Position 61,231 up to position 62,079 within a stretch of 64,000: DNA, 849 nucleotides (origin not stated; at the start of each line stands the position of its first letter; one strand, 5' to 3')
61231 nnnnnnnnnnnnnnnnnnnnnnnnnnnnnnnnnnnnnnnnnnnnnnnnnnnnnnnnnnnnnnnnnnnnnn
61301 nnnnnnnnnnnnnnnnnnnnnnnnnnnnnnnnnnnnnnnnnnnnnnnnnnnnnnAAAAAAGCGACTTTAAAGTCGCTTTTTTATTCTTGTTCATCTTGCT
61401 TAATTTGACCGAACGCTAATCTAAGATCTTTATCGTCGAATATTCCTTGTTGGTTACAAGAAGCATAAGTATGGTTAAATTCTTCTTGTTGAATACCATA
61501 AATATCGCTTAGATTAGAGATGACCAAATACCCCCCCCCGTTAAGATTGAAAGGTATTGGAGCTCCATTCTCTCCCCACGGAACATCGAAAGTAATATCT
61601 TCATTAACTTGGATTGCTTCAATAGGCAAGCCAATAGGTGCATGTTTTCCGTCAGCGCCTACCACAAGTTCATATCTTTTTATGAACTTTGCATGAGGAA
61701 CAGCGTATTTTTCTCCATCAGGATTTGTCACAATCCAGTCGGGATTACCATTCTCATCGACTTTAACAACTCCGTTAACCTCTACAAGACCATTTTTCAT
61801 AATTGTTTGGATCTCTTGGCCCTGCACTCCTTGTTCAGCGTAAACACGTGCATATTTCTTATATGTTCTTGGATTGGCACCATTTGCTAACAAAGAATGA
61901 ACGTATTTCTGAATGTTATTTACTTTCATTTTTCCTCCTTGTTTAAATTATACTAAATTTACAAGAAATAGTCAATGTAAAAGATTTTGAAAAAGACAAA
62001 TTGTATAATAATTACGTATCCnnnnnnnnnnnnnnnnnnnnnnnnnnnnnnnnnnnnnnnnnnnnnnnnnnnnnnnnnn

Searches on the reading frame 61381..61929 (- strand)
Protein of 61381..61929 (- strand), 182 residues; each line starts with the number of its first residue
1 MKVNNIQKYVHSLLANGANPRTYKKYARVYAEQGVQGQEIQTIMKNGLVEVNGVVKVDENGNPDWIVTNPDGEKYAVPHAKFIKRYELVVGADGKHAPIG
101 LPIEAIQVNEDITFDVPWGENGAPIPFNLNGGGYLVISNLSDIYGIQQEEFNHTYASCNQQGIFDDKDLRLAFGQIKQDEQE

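Call 5: search_protein_families(library=pfam, proteins=[window:61381-61929:-], max_evalue=0.01)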
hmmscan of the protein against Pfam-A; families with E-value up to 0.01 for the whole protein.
window:61381-61929:- (182 aa): 1 family
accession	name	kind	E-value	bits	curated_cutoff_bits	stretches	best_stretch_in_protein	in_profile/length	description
PF14083.11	PGDYG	-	0.0047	17.7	27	0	64-155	9-101/102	PGDYG protein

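Call 8: find_encoding_contigs(protein=window:61381-61929:-, flank=6000, max_places=10)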
Protein window:61381-61929:- (182 aa): 3 contigs read that carry it; 2 places shown.
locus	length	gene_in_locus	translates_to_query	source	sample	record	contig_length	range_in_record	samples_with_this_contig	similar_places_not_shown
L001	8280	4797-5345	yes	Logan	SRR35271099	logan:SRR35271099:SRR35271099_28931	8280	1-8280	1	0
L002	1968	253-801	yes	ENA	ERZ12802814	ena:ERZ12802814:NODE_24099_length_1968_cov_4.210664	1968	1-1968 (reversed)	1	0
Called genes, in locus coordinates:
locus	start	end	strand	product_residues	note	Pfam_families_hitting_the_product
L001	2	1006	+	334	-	?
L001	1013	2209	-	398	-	PF01266:DAO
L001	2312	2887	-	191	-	PF04011:LemA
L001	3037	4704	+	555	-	-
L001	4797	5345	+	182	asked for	-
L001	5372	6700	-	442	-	PF01171:ATP_bind_3, PF11734:TilS_C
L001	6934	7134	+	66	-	PF12844:HTH_19, PF13560:HTH_31, PF13443:HTH_26 (weak), PF01381:HTH_3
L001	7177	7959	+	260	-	PF00753:Lactamase_B, PF23023:Anti-Pycsar_Apyc1 (weak), PF12706:Lactamase_B_2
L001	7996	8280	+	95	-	?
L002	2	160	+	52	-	?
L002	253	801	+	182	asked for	-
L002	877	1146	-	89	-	-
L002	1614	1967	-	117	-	?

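Call 20: list_cluster_members(proteins=[P0001, window:61381-61929:-])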
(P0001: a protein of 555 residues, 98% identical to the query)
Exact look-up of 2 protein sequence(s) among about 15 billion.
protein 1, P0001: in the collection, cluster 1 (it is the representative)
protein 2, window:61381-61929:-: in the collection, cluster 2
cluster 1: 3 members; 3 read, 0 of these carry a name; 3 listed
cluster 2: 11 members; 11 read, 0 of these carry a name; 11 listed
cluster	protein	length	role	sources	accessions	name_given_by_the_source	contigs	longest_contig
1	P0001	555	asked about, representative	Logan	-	-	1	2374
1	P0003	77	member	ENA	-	-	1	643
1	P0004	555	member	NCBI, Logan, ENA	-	-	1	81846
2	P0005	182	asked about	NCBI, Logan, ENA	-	-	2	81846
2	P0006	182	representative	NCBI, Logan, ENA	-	-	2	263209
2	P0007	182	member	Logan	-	-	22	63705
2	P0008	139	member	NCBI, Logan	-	-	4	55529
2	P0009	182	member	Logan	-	-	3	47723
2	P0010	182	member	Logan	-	-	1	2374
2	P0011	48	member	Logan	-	-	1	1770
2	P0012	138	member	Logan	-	-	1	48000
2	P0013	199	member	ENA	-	-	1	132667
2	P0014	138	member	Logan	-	-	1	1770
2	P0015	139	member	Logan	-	-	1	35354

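Call 34: search_protein_families(library=ncbifam, proteins=[window:61381-61929:-], max_evalue=0.01)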
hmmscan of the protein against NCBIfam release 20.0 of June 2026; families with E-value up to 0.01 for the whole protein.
window:61381-61929:- (182 aa): 0 families

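Call 49: find_homologous_proteins(query=L001:2312-2887:-, max_evalue=1e-60)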
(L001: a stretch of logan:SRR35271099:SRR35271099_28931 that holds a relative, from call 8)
Query L001:2312-2887:- (191 aa): 551 proteins with E <= 1e-60 among 8000 candidates; the best 120 are listed.
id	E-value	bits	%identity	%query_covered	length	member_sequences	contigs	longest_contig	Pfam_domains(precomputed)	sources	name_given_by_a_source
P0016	8.4e-119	412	99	100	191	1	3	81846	PF04011.18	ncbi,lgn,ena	-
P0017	1.5e-95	336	84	100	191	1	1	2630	PF04011.18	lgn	-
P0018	7.0e-95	334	83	100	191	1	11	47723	PF04011.18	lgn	-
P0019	1.2e-94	333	83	100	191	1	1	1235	PF04011.18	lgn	-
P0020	1.6e-94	333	83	100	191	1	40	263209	PF04011.18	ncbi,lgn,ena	-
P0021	2.6e-94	332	82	100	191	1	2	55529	PF04011.18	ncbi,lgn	-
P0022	5.7e-94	331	82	100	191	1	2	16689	PF04011.18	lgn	-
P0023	7.2e-94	331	82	100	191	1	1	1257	PF04011.18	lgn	-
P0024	2.7e-93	329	82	100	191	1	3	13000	PF04011.18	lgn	-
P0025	1.7e-85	303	72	100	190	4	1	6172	PF04011.18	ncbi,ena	-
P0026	2.3e-85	303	73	100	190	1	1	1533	PF04011.18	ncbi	-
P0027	4.4e-85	302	73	100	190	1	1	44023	PF04011.18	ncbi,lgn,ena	-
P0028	1.5e-84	300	72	100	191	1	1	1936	PF04011.18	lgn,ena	-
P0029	7.6e-83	295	70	100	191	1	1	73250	PF04011.18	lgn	-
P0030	1.9e-82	293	69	100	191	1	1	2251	PF04011.18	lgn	-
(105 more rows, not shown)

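Call 51: find_encoding_contigs(protein=P0016, flank=3000, max_places=10)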
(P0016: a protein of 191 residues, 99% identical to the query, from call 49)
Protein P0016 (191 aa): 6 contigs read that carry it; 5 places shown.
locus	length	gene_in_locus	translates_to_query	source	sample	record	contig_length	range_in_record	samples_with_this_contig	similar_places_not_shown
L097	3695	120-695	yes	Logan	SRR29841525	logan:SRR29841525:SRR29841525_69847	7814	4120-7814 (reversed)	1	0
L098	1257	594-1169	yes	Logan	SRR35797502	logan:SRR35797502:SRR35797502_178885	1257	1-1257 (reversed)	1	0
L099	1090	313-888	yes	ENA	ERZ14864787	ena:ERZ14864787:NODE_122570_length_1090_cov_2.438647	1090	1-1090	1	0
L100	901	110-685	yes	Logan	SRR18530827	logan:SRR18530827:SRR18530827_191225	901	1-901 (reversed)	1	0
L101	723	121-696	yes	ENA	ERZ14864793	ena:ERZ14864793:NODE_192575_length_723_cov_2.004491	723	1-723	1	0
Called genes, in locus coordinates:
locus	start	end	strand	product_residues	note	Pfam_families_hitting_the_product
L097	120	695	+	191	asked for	PF04011:LemA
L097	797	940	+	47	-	-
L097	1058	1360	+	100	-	-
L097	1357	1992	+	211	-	PF01266:DAO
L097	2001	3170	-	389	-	PF04055:Radical_SAM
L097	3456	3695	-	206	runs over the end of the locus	PF22557:DuOB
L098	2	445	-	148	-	?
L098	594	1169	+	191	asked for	PF04011:LemA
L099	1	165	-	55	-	?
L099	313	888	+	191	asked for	PF04011:LemA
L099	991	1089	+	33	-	?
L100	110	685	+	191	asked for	PF04011:LemA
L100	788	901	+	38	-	?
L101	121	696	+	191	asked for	PF04011:LemA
